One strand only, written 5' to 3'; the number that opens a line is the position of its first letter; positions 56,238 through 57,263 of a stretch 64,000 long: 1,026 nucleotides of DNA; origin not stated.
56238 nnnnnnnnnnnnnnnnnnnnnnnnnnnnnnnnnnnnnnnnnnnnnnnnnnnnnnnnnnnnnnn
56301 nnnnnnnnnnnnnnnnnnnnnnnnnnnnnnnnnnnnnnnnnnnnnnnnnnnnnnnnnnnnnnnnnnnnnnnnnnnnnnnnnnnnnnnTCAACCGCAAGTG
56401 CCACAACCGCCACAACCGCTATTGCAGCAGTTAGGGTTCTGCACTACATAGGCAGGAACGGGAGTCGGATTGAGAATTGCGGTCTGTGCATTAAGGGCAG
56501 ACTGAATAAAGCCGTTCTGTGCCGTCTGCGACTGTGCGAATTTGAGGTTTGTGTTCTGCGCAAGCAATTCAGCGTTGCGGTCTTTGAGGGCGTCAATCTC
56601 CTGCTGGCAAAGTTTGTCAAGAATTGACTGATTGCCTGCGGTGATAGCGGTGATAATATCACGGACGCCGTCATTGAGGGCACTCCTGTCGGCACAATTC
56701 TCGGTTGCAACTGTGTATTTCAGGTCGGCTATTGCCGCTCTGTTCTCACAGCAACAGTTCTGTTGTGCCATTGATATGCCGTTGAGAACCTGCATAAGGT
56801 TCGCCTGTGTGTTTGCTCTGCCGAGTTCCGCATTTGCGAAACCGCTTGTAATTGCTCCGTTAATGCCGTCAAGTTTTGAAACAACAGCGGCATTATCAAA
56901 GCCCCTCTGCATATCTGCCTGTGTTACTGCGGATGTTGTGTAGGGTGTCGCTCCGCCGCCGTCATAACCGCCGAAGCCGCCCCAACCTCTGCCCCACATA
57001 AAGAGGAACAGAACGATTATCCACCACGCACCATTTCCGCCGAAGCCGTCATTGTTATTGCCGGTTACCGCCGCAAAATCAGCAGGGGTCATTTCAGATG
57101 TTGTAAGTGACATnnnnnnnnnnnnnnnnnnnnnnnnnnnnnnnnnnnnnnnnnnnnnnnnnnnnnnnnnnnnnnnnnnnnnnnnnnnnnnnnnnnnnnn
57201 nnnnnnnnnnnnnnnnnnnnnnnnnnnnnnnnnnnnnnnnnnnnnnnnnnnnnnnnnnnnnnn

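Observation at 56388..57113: Core cassette protein with a double-glycine-like leader, Gly/Trp membrane segment, coiled coil and Cys clusters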

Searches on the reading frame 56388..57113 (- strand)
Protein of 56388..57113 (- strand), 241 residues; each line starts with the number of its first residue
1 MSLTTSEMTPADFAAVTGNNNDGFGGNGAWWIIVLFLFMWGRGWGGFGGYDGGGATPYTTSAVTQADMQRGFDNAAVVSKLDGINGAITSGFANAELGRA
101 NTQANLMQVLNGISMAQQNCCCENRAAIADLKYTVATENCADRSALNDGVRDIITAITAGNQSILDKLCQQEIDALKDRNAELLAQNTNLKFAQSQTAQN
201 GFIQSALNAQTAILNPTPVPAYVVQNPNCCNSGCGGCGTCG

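Call 4: search_protein_families(library=pfam, proteins=[window:56388-57113:-], max_evalue=0.1)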
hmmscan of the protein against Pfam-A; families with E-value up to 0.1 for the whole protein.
window:56388-57113:- (241 aa): 1 family
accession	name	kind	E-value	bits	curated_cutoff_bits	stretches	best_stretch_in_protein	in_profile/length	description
PF15349.11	DCA16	-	0.0045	17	27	1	193-238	135-180/216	DDB1- and CUL4-associated factor 16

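Call 5: search_protein_families(library=phrogs, proteins=[window:56388-57113:-], max_evalue=0.01)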
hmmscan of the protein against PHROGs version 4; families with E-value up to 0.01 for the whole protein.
window:56388-57113:- (241 aa): 1 family
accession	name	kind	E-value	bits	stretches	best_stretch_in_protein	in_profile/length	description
phrog_16490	-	unknown function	1.2e-41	144.3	1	6-241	8-280/286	-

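Call 6: search_protein_families(library=ncbifam, proteins=[window:56388-57113:-], max_evalue=0.1)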
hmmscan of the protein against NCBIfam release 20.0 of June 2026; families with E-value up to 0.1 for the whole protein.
window:56388-57113:- (241 aa): 0 families

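Call 7: search_dna_similar(query=window:56388-57113:-, collection=phages, mode=protein, max_rows=30, max_evalue=0.001)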
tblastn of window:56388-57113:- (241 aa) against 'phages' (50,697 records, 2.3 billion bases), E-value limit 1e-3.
Records with a match: 25; places in all: 25; records where one place covers at least 80% of the query: 12.
Best place of each record, by identity: <60% 25.
By first word of the organism name: Bacteriophage 17; Dulem 4; bajarodcaudo 2; Butyrivibrio 1; Bacteroides 1.
By host as written in the record: - 18; Propithecus coquereli 2; Varecia variegata 2; Butyrivibrio fibrisolvens DSM 3071 1; Peromyscus fraterculus 1; Bacteroides uniformis MB20-41 1.
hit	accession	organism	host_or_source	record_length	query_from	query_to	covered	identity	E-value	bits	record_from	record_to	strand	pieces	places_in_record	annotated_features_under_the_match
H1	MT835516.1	Bacteriophage sp.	human fecal samples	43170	6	228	93%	40.4%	4e-34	135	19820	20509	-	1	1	record has no annotation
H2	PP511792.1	Dulem virus 33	Propithecus coquereli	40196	29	227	83%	41.4%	3e-36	140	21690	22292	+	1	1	hypothetical protein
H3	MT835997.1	Bacteriophage sp.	human fecal samples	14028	29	228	83%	40.7%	7e-36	139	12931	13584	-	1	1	record has no annotation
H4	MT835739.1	Bacteriophage sp.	human fecal samples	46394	29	227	83%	40.9%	7e-34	134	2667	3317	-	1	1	record has no annotation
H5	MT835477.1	Bacteriophage sp.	human fecal samples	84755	31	228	82%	40.9%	4e-32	129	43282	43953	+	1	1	record has no annotation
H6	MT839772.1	Bacteriophage sp.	human fecal samples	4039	29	228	83%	39.8%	2e-34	135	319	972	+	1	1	record has no annotation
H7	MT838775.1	Bacteriophage sp.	human fecal samples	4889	29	228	83%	39.8%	3e-34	135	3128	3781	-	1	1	record has no annotation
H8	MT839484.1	Bacteriophage sp.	human fecal samples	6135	5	227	93%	34.6%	6e-14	76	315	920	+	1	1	record has no annotation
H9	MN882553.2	Butyrivibrio virus Ceridwen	Butyrivibrio fibrisolvens DSM 3071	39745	36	224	78%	34.7%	2e-5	51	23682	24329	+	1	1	hypothetical protein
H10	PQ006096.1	bajarodcaudo virus 5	Peromyscus fraterculus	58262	29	228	83%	32.2%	5e-17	86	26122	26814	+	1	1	hypothetical protein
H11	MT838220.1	Bacteriophage sp.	human fecal samples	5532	29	227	83%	31.9%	5e-22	100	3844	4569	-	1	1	record has no annotation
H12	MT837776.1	Bacteriophage sp.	human fecal samples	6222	68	228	67%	38.8%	4e-18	89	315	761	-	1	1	record has no annotation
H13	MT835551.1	Bacteriophage sp.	human fecal samples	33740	74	227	64%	39.6%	2e-22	101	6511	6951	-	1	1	record has no annotation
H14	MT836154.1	Bacteriophage sp.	human fecal samples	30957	74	228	64%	39.0%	2e-22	100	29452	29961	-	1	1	record has no annotation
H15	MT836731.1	Bacteriophage sp.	human fecal samples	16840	74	228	64%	37.3%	2e-19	92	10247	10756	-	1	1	record has no annotation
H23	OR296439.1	Bacteroides phage C3_41T2LP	Bacteroides uniformis MB20-41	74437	115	228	47%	35.6%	4e-6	53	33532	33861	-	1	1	outer capsid protein/viral fiber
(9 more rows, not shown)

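Call 8: find_homologous_proteins(query=window:56388-57113:-)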
Query window:56388-57113:- (241 aa): 7999 proteins with E <= 0.001 among 8000 candidates; the best 120 are listed.
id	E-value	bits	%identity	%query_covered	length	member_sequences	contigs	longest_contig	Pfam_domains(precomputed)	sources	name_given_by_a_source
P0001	4.6e-140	483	90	100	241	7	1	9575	-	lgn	-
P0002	4.3e-134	464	90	100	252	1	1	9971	-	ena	-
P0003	1.1e-116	406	79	100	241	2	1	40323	-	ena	-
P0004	4.2e-96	339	66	95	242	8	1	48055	-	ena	-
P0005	2.8e-88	314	65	99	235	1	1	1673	-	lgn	-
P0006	2.9e-88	314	62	99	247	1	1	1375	-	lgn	-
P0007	3.4e-88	313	62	99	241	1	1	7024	-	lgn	-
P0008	1.0e-87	312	61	98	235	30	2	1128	-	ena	-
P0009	2.3e-87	311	63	95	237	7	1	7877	-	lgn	-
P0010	2.3e-87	311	61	98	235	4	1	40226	-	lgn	-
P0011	3.4e-87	310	61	98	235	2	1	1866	-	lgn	-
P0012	1.6e-82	295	63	99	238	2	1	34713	-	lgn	-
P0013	5.8e-82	293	61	98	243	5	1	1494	-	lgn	-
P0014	1.2e-81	292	58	99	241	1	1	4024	-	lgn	-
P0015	2.1e-81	291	61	100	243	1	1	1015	-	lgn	-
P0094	2.3e-69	252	50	99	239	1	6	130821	-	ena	-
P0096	2.5e-69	252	51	98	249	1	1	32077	-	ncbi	-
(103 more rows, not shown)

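Call 9: get_annotated_region(hit=H9, flank=9000)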
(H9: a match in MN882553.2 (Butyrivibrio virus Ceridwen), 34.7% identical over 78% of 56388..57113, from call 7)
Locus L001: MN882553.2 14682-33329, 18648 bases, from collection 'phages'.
description: Butyrivibrio virus Ceridwen, complete genome.
organism: Butyrivibrio virus Ceridwen (NCBI taxid 2696359)
taxonomy: Viruses; Duplodnaviria; Heunggongvirae; Uroviricota; Caudoviricetes
host: Butyrivibrio fibrisolvens DSM 3071; source: -; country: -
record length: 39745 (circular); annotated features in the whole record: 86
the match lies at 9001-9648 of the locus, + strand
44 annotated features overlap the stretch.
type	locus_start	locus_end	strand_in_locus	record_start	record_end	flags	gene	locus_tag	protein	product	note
CDS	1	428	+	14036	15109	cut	-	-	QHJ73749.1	endopeptidase tail protein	Similar to endopeptidase tail protein of Paenibacillus phage Harrison (YP_009193829.1) and Paenibacillus phage Vegas ...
CDS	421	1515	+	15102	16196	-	-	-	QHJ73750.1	hypothetical protein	Hypothetical coding region with unknown function. ORF predicted by GeneMarkS-2, Glimmer3, Phanotate-v1.1.2, ...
CDS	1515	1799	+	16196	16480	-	-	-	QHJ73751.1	hypothetical protein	Hypothetical coding region with unknown function. ORF predicted by GeneMarkS-2, Glimmer3, Phanotate-v1.1.2, ...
regulatory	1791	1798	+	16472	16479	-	-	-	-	promoter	promoter predicted by PhagePromoter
CDS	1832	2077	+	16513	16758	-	-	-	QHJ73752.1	hypothetical protein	Hypothetical coding region with unknown function. ORF predicted by GeneMarkS-2, Glimmer3, Phanotate-v1.1.2, ...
repeat_region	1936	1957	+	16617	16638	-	-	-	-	-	Score 52: 20/22 (90%25) matches%2C 0 gaps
repeat_region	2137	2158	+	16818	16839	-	-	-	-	-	Score 52: 20/22 (90%25) matches%2C 0 gaps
CDS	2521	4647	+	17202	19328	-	-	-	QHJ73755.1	hypothetical protein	Hypothetical coding region with unknown function. ORF predicted by Phanotate-v1.1.2, Prodigal-v2.6.3.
CDS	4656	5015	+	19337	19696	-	-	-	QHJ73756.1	hypothetical protein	Hypothetical coding region with unknown function. ORF predicted by GeneMarkS-2, Glimmer3, Phanotate-v1.1.2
CDS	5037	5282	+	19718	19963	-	-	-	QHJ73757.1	hypothetical protein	Hypothetical coding region with unknown function. ORF predicted by GeneMarkS-2, Glimmer3, Phanotate-v1.1.2, ...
regulatory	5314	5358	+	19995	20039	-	-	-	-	terminator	Predicted by FindTerm v2.8.1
CDS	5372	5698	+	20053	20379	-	-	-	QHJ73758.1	hypothetical protein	Hypothetical coding region with unknown function. ORF predicted by Phanotate-v1.1.2, Prodigal-v2.6.3. Alternative ORF ...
CDS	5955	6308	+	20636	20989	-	-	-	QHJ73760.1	hypothetical protein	Hypothetical coding region with unknown function. ORF predicted by GeneMarkS-2, Glimmer3, Phanotate-v1.1.2, ...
CDS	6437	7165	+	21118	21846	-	-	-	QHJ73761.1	hypothetical protein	Pfam endo-beta-N-acetylglucosaminidase domain 17-157bp (PF01832.20), putative peptidoglycan binding domain 1 184-239bp ...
regulatory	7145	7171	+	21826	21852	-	-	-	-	promoter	promoter predicted by PhagePromoter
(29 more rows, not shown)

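Call 10: get_annotated_region(hit=H2, flank=9000)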
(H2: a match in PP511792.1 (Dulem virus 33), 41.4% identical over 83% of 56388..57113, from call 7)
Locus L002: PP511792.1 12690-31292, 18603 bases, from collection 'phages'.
description: Dulem virus 33 isolate Duke_28FS_2, complete genome.
organism: Dulem virus 33 (NCBI taxid 3145751)
taxonomy: Viruses; Duplodnaviria; Heunggongvirae; Uroviricota; Caudoviricetes
host: Propithecus coquereli; source: feces; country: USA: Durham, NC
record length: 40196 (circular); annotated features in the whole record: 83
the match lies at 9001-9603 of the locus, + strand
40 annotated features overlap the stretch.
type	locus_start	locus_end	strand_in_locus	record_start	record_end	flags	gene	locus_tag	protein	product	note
CDS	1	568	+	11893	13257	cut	-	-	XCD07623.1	hypothetical protein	-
CDS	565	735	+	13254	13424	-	-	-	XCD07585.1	hypothetical protein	-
CDS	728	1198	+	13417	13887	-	-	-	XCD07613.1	hypothetical protein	-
CDS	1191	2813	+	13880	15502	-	-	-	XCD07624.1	hypothetical protein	-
CDS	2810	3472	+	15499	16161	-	-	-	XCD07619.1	hypothetical protein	-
CDS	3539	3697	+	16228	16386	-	-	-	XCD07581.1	hypothetical protein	-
CDS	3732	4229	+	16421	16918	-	-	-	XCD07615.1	hypothetical protein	-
CDS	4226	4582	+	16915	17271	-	-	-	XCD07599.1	hypothetical protein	-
CDS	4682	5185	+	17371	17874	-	-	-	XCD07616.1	hypothetical protein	-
CDS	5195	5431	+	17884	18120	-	-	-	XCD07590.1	hypothetical protein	-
CDS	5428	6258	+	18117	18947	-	-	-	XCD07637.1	PGrP protein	-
CDS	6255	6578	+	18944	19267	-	-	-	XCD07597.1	hypothetical protein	-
CDS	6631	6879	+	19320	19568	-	-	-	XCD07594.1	hypothetical protein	-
CDS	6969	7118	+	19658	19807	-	-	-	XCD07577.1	hypothetical protein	-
CDS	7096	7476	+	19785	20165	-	-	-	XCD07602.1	hypothetical protein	-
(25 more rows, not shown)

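Call 14: search_solved_structures(query=A1, max_evalue=1)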
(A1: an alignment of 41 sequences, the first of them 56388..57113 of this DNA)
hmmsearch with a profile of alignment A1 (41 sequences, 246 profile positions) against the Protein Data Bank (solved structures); distinct sequences matched with E-value up to 1: 4.
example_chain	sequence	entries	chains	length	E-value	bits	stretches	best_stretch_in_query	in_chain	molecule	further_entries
2jee_A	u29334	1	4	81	0.29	13.6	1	154-206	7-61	CELL DIVISION PROTEIN ZAPB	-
3n4x_A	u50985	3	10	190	0.42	13.1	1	171-208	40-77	Monopolin complex subunit CSM1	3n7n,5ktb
8ov6_B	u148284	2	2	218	0.96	11.9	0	202-245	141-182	DDB1- and CUL4-associated factor 16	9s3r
8g46_B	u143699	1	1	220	0.97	11.9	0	202-245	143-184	DDB1- and CUL4-associated factor 16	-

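Call 16: find_encoding_contigs(protein=P0094, flank=8000, max_places=2)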
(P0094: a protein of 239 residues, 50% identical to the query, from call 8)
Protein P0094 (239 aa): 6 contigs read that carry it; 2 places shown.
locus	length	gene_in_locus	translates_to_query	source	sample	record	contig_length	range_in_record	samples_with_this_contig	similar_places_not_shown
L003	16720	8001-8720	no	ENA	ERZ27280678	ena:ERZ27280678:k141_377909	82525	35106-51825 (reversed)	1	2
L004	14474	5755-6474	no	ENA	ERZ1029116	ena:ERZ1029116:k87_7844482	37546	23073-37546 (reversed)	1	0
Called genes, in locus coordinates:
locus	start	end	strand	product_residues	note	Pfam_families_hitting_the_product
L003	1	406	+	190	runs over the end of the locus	-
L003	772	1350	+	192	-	-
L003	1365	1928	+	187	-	PF27256:YomW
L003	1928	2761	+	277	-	PF27211:YomV_2nd (faint)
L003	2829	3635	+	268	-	PF27173:YomU_Tube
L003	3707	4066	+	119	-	-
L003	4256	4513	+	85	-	-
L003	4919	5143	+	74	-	-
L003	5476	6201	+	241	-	PF00589:Phage_integrase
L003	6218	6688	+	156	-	-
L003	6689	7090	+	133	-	-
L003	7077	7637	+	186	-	-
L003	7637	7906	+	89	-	-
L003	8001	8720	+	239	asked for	-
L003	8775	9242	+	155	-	-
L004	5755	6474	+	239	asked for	-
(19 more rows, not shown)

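Call 17: find_encoding_contigs(protein=P0096, flank=8000, max_places=2)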
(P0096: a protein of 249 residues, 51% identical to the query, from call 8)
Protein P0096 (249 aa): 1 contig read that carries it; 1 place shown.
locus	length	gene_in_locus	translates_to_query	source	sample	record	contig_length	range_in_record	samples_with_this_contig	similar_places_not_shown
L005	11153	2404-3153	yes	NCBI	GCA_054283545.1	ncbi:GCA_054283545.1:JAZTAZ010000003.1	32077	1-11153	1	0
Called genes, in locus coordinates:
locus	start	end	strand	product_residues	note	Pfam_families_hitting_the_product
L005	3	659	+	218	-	?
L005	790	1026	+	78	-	-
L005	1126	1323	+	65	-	-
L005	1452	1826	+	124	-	-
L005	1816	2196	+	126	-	-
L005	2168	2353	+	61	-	-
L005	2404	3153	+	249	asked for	-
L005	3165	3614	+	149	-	-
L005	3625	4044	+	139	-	-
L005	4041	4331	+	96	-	-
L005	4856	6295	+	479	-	PF00224:PK, PF02887:PK_C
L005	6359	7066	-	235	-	PF01048:PNP_UDP_1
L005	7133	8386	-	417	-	PF00342:PGI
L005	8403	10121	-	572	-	PF02878:PGM_PMM_I, PF00408:PGM_PMM_IV (faint), PF02879:PGM_PMM_II, PF02880:PGM_PMM_III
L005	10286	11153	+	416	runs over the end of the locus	-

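Call 18: search_protein_families(library=padloc, proteins=[window:56388-57113:-], max_evalue=0.1)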
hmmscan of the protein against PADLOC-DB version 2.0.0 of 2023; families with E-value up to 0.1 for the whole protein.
window:56388-57113:- (241 aa): 0 families

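Call 19: search_protein_representatives(protein=window:56388-57113:-)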
Query: 241 residues. Proteins with E-value up to 0.001 (for the whole library): 1613; up to 1e-10: 713; up to 1e-30: 96. The best 150 are listed.
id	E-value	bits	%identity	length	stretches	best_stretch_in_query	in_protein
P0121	1.6e-67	244.0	58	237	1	6-239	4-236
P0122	3.0e-64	233.2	55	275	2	1-113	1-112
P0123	7.1e-59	215.6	49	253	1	5-236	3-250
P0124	8.4e-59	215.4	54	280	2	74-239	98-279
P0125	1.7e-58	214.4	57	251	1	1-240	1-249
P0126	1.2e-54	201.8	53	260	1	1-239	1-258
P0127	2.8e-53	197.3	50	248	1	17-238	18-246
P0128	3.7e-53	196.9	59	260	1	2-240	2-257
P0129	8.4e-52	192.5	49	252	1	6-237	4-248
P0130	2.2e-51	191.1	49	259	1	8-238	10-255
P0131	4.6e-51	190.1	55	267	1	8-238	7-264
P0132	8.4e-51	189.2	62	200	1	4-166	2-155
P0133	6.3e-50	186.3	48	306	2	92-241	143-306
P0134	8.5e-48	179.4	50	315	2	100-239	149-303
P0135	1.6e-47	178.5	52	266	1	6-234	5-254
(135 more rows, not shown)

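Call 22: find_related_loci(query=A1, collection=genome_contigs, flank=7000)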
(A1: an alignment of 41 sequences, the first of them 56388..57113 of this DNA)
Query A1 (241 aa) in genome_contigs; peptide patterns used: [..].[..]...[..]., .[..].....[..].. (x = any residue, [..] = any of these).
110 stretches matched a pattern; 66 encode a relative of the query (tblastn E <= 1e-3); 66 distinct loci.
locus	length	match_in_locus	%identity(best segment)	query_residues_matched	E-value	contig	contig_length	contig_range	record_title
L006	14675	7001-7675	55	27-235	4e-64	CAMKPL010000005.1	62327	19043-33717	MAG: uncultured Bacillales bacterium isolate SRR12081293_bin.33_metaWRAP_v1.3_MAG genome assembly, contig: ERZ12289773.4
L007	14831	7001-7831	50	11-238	7e-63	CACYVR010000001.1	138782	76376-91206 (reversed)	uncultured Methanobrevibacter sp. isolate RUG12316 genome assembly, contig: RUG12316_asm_1, whole genome shotgun sequenc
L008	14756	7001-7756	49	11-235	3e-62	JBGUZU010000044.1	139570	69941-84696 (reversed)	MAG: Endomicrobiaceae bacterium isolate ruminal_MAG_447 ruminal_MAG_447_contig_0045, whole genome shotgun sequence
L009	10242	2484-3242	49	8-231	5e-60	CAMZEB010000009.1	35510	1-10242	MAG TPA_asm: uncultured Candidatus Saccharibacteria bacterium isolate SRR10912533_bin.50_metaWRAP_v1.3_MAG genome assemb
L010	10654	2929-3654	43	8-241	1e-58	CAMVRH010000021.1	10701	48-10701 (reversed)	MAG TPA_asm: uncultured Lachnospira sp. isolate SRR8387719_bin.12_metaWRAP_v1.3_MAG genome assembly, contig: ERZ14209547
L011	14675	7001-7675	48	11-227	2e-54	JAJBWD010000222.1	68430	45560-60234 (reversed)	MAG: Bacillota bacterium isolate Bin_C1_11 k141_143320, whole genome shotgun sequence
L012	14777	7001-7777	46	8-236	3e-53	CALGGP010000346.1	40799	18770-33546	MAG TPA_asm: uncultured Selenomonadales bacterium isolate ERR1278103_bin.24_CONCOCT_v1.1_MAG genome assembly, contig: ER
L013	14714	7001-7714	47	8-228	7e-51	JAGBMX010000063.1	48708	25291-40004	MAG: Selenomonadaceae bacterium isolate RGIG9261 Water_deer_Rumen.Co__c337909, whole genome shotgun sequence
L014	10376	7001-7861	45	8-241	1e-49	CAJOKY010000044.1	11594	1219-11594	uncultured Selenomonadaceae bacterium isolate Reindeer_1_mag_172 genome assembly, contig: scaffold_6356, whole genome sh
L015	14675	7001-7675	42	33-231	1e-47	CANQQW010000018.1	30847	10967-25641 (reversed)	MAG: uncultured Clostridia bacterium isolate Lapin-008__bin58 genome assembly, contig: Lapin-008__NODE_1720_length_30847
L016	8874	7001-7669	46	33-227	5e-47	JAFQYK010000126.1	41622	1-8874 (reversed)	MAG: Clostridia bacterium isolate RGIG2264 Goat_Duodenum-3__c67494, whole genome shotgun sequence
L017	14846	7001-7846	41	1-238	2e-46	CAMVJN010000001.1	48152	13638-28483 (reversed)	MAG TPA_asm: uncultured Selenomonadales bacterium isolate SRR8387714_bin.27_metaWRAP_v1.3_MAG genome assembly, contig: E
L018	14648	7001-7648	45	29-234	6e-45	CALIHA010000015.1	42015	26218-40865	MAG TPA_asm: uncultured Collinsella sp. isolate SRR7721896_bin.15_CONCOCT_v1.1_MAG genome assembly, contig: ERZ1311197.4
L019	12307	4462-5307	40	8-235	7e-43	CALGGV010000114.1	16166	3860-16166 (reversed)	MAG TPA_asm: uncultured Selenomonadales bacterium isolate ERR1278104_bin.38_CONCOCT_v1.1_MAG genome assembly, contig: ER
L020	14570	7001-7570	45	67-230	1e-42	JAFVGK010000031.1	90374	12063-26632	MAG: Blautia sp. isolate RGIG5147 Sheep_Abomasum-4__c54540, whole genome shotgun sequence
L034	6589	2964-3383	43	74-227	1e-32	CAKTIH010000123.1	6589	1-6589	MAG: uncultured Oscillospiraceae bacterium isolate REFINED_METABAT215_TOP10_CONTIGS_1500_ASSEMBLY_K77_MERGED__Hadza_MoBi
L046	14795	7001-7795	32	28-237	2e-27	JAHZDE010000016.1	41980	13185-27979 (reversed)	MAG: Clostridiales bacterium isolate HRGM_Genome_2450 HRGM_Genome_2450_16, whole genome shotgun sequence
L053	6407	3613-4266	32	1-236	3e-21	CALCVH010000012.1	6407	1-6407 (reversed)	MAG TPA_asm: uncultured Firmicutes bacterium isolate SRR873599_bin.187_CONCOCT_v1.1_MAG genome assembly, contig: ERZ1756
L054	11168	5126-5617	34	69-238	8e-21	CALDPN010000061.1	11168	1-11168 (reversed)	MAG TPA_asm: uncultured Bacteroidales bacterium isolate SRR6425778_bin.86_CONCOCT_v1.1_MAG genome assembly, contig: ERZ1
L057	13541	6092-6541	33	65-227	1e-18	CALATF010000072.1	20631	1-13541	MAG TPA_asm: uncultured Clostridia bacterium isolate SRR6425804_bin.130_CONCOCT_v1.1_MAG genome assembly, contig: ERZ176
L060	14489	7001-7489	30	72-241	2e-16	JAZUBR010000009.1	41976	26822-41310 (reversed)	MAG: Candidatus Gastranaerophilaceae bacterium isolate T1900045317_YK20190006.MAGScoT_cleanbin_000005 SGB_6309_k141_1856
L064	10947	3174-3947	31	8-236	7e-15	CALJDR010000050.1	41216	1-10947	MAG TPA_asm: uncultured Flavobacteriales bacterium isolate SRR3582179_bin.37_CONCOCT_v1.1_MAG genome assembly, contig: E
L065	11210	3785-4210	30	83-239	1e-14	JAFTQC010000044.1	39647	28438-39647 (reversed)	MAG: Clostridia bacterium isolate RGIG4047 Roe_deer_Cecum-5__c137497, whole genome shotgun sequence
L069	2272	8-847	25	6-230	1e-8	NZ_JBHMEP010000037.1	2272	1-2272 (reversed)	Vibrio olivae strain CECT 8064 GCM70010950_42, whole genome shotgun sequence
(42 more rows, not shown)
